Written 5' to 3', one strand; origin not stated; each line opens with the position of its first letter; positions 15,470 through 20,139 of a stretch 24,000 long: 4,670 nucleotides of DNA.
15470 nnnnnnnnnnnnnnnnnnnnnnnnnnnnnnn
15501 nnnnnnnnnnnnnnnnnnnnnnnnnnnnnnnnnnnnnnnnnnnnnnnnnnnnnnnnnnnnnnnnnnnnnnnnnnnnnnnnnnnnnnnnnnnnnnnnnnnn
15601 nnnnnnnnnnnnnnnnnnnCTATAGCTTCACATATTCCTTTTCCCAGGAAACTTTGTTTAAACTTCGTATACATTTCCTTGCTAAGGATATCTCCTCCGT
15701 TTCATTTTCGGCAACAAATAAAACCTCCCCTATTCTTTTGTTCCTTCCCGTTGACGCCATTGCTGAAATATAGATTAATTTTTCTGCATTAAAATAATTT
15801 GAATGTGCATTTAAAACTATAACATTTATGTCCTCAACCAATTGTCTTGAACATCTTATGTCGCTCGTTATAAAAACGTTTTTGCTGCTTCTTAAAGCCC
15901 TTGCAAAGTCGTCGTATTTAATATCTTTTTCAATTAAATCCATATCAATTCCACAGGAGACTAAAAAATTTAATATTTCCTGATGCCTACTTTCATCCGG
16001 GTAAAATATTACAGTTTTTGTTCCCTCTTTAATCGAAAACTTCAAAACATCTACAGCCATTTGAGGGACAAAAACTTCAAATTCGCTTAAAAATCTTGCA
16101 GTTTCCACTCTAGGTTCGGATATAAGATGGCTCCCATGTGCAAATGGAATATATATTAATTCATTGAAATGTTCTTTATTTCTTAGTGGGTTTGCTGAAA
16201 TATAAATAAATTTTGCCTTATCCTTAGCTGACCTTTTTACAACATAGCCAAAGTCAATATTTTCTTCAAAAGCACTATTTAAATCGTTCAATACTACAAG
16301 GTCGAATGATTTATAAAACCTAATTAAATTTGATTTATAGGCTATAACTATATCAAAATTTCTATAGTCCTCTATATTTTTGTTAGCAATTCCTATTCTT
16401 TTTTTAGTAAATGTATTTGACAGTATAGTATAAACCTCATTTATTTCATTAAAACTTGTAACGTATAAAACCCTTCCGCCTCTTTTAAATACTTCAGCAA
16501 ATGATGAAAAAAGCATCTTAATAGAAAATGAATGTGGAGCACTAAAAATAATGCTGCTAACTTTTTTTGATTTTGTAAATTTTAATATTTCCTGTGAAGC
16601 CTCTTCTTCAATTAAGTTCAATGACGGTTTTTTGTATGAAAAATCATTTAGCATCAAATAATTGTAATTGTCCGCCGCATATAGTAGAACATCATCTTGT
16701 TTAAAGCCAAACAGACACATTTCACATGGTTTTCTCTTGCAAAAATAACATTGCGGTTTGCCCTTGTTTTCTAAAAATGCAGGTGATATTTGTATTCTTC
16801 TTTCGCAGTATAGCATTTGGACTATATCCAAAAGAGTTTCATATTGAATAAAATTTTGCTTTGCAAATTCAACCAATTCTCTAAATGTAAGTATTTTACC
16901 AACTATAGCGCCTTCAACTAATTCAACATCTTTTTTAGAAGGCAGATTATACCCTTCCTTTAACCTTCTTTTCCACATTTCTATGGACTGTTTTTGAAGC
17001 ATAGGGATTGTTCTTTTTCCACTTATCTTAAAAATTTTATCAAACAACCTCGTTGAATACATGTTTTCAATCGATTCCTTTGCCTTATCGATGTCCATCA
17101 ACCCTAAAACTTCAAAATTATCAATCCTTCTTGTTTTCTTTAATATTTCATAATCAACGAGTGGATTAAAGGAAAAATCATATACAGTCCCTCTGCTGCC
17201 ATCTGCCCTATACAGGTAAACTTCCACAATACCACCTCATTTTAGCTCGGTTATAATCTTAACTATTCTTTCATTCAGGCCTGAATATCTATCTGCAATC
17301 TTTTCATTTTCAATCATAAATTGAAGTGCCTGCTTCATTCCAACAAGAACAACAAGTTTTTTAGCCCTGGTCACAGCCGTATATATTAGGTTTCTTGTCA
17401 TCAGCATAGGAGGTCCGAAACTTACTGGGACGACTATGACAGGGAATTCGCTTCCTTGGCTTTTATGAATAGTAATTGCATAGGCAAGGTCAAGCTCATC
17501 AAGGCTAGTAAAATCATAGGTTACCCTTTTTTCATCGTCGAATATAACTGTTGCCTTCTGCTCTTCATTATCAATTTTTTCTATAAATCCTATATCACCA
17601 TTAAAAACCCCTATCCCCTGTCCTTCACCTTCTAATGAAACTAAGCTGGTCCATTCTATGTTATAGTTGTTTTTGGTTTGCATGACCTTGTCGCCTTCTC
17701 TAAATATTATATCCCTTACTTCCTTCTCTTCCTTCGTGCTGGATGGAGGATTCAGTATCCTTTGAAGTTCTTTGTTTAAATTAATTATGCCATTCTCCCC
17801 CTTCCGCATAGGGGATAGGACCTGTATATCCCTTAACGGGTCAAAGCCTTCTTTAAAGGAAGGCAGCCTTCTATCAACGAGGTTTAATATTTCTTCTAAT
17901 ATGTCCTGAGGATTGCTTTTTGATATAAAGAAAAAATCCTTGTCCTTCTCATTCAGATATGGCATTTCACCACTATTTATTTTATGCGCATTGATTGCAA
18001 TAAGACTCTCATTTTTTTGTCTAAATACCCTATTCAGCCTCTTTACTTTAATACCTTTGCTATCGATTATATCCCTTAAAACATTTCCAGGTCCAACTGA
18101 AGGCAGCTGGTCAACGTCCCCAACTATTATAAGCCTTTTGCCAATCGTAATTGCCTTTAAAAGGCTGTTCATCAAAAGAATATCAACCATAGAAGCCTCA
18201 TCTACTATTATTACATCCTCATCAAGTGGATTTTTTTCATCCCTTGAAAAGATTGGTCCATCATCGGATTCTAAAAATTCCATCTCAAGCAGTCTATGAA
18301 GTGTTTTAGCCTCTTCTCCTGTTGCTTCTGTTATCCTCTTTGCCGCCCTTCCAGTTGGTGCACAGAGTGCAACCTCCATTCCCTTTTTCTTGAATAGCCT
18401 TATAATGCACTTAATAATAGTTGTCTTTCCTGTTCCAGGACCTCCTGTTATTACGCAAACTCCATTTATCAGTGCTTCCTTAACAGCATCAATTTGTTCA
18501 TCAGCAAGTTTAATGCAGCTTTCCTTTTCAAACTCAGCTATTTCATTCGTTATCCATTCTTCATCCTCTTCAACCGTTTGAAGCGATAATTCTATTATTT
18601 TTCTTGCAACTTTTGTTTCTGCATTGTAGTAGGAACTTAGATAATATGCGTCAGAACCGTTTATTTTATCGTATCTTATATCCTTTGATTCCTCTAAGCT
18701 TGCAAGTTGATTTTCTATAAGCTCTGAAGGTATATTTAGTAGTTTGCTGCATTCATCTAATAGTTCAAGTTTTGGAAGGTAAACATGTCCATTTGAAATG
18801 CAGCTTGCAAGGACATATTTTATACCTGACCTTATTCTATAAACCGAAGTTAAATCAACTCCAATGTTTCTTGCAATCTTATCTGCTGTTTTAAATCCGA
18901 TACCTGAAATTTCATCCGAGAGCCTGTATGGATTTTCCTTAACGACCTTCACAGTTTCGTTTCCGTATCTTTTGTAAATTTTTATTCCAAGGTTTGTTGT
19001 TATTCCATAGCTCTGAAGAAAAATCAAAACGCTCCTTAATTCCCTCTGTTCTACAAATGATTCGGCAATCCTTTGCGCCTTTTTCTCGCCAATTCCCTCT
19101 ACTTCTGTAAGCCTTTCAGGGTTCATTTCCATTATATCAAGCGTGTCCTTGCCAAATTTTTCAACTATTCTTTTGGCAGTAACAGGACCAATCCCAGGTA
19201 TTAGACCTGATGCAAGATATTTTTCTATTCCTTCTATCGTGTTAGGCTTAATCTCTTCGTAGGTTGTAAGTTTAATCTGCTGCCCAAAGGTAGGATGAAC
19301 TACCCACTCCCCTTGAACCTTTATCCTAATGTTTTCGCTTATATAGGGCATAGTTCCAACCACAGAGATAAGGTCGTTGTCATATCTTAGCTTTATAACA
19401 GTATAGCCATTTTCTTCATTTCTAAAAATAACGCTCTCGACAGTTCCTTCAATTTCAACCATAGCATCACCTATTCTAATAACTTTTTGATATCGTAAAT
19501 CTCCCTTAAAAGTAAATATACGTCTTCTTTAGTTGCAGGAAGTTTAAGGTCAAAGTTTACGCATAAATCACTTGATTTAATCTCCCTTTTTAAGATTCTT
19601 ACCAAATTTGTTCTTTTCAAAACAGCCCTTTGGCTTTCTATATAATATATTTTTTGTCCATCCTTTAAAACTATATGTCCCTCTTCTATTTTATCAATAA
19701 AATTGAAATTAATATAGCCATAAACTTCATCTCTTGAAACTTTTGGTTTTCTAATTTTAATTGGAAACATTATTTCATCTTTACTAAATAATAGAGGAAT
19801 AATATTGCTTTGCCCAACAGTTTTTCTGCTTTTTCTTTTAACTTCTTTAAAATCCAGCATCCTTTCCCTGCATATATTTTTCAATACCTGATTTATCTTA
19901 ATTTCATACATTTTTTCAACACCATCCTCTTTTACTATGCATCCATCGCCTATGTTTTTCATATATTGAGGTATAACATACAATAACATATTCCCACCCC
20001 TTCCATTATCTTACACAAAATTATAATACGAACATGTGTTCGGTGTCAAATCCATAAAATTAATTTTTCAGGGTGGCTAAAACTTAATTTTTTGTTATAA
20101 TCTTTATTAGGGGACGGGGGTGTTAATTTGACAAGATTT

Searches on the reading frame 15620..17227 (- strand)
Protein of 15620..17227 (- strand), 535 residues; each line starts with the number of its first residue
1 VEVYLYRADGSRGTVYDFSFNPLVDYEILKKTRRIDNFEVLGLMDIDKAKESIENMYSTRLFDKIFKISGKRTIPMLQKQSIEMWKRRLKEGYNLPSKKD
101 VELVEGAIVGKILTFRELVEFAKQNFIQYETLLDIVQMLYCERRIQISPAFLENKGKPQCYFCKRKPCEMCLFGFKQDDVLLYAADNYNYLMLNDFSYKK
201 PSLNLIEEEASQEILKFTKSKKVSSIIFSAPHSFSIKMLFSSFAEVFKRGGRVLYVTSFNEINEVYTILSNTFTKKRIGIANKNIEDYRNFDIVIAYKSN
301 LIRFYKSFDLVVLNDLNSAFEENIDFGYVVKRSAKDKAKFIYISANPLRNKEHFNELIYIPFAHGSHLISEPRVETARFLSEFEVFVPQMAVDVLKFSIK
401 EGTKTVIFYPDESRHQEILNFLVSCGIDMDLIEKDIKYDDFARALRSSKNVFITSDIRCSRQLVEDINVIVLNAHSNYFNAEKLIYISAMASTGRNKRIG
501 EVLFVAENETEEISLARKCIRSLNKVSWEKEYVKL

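Call 7: search_protein_families(library=pfam, proteins=[window:15620-17227:-])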
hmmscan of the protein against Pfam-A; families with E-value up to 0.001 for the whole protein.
window:15620-17227:- (535 aa): 0 families

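Call 29: search_protein_families(library=ncbifam, proteins=[window:15620-17227:-], max_evalue=0.001)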
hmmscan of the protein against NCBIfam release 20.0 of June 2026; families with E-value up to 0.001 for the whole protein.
window:15620-17227:- (535 aa): 0 families

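Call 47: search_solved_structures(query=window:15620-17227:-, max_evalue=0.01)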
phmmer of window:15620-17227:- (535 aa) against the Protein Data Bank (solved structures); distinct sequences matched with E-value up to 0.01: 0.

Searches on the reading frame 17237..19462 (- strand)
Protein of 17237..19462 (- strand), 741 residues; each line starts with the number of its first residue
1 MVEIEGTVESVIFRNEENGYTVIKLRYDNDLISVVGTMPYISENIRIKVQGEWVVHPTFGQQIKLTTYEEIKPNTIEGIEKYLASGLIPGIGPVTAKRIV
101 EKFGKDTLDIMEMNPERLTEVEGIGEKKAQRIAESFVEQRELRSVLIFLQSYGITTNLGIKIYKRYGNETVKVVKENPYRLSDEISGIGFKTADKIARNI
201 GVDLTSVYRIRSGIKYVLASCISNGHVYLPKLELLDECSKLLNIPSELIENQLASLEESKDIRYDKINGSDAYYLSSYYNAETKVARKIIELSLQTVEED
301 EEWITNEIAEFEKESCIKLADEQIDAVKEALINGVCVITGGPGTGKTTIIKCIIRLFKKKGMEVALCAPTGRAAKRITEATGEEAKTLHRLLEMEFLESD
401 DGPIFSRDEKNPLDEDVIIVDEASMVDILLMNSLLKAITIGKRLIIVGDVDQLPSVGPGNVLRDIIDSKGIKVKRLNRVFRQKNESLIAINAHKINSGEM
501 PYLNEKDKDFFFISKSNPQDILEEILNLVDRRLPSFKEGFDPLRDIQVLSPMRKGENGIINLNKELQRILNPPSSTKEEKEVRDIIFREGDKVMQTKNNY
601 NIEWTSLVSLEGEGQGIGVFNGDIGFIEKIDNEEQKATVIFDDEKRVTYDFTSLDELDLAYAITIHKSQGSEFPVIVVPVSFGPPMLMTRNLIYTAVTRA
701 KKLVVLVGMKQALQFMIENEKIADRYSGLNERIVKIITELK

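Call 7: search_protein_families(library=pfam, proteins=[window:17237-19462:-])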
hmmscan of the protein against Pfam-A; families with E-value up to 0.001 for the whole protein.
window:17237-19462:- (741 aa): 24 families
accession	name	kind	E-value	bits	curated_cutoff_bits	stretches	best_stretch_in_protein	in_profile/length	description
PF13245.12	AAA_19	-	9.8e-46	155.7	25.1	1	323-458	1-134/134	AAA domain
PF13604.12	AAA_30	-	1.8e-43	149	27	1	319-501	2-174/191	AAA domain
PF14490.11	HHH_RecD2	-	2.8e-42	143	27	2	138-228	1-92/92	ATP-dependent RecD2 DNA helicase HHH domain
PF18335.7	SH3_13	-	6e-25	87.3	41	1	562-641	1-65/65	ATP-dependent RecD-like DNA helicase SH3 domain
PF23139.1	OB_YrrC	-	1e-24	86.7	27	1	1-73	1-76/76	ATP-dependent DNA helicase YrrC, OB-fold domain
PF13538.12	UvrD_C_2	-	7.7e-19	67.7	27.4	1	659-707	1-52/52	UvrD-like helicase C-terminal domain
PF14520.12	HHH_5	-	2.7e-15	57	27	1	88-135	7-54/57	Helix-hairpin-helix domain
PF13086.12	AAA_11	-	2.3e-12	47.7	27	1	319-379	2-70/257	AAA domain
PF01443.25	Viral_helicase1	-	2.2e-11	44.5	21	1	336-456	1-100/228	Viral superfamily 1 RNA helicase core domain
PF00633.29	HHH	-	6.9e-09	35.6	24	0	115-134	10-29/30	Helix-hairpin-helix motif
PF12826.13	HHH_2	-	1.3e-07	32.1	27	1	88-140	8-59/64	Helix-hairpin-helix motif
PF05127.21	NAT10_TcmA_helicase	-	1.8e-06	28.4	22.7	1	337-437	1-112/176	RNA cytidine acetyltransferase NAT10/TcmA, helicase domain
PF05970.20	PIF1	-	5.4e-06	26.6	25.9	1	325-494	15-201/223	PIF1-like helicase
PF20720.3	nSTAND3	-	1e-05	25.8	27.2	1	326-365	10-49/155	Novel STAND NTPase 3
PF09848.15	SLFN-g3_helicase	-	1.6e-05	24.8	24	1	335-423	3-88/354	Schlafen group 3, DNA/RNA helicase domain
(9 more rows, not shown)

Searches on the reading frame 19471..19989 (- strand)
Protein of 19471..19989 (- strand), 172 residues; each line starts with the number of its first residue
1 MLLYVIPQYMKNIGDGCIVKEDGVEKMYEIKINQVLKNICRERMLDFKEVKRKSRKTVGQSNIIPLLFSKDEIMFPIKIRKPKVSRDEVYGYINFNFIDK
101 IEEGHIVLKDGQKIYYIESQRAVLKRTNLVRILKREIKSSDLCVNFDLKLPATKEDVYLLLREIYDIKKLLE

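Call 29: search_protein_families(library=ncbifam, proteins=[window:19471-19989:-], max_evalue=0.001)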
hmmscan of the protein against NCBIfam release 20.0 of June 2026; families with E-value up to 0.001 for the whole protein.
window:19471-19989:- (172 aa): 0 families

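Call 43: search_protein_families(library=pfam, proteins=[window:19471-19989:-], max_evalue=0.01)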
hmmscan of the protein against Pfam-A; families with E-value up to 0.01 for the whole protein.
window:19471-19989:- (172 aa): 0 families

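Call 48: search_solved_structures(query=window:19471-19989:-, max_evalue=0.01)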
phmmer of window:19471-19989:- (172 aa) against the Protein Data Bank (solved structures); distinct sequences matched with E-value up to 0.01: 0.
